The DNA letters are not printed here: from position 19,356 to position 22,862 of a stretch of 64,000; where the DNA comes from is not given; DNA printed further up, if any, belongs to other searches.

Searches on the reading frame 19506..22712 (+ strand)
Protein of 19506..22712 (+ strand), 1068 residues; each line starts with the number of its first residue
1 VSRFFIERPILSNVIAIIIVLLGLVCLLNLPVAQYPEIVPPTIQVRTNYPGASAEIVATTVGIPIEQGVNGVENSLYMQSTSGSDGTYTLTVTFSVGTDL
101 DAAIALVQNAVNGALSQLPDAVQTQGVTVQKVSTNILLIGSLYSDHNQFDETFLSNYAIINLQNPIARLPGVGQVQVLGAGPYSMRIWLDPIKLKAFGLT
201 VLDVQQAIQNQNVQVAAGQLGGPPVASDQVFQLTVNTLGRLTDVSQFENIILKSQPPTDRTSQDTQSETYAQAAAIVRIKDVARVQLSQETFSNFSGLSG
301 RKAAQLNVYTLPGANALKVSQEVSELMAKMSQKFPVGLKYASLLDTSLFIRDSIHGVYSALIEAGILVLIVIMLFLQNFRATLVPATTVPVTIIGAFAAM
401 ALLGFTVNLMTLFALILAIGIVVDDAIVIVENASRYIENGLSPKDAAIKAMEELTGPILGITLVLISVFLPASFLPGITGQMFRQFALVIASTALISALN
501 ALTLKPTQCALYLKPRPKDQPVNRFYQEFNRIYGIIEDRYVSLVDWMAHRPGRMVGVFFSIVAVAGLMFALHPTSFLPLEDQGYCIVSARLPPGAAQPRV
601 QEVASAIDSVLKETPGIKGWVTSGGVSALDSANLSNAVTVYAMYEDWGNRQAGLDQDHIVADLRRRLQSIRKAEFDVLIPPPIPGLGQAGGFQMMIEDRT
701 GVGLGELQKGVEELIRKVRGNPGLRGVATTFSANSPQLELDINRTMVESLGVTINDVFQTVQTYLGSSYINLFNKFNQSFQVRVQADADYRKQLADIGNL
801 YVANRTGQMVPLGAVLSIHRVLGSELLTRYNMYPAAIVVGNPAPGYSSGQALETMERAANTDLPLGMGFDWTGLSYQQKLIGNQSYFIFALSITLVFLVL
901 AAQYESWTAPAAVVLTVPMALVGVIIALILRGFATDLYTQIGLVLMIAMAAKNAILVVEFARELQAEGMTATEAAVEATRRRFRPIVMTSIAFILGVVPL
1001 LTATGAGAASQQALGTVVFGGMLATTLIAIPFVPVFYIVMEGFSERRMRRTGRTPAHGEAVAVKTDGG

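Call 46: search_protein_families(library=pfam, proteins=[window:19506-22712:+], max_evalue=0.00001)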
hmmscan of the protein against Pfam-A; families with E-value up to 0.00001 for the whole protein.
window:19506-22712:+ (1068 aa): 2 families
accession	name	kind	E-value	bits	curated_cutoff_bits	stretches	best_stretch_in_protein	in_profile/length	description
PF00873.25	ACR_tran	-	0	1037.8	28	1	1-1040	1-1020/1021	AcrB/AcrD/AcrF family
PF03176.21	MMPL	-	2.6e-15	56.6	20.5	2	360-511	146-301/333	MMPL family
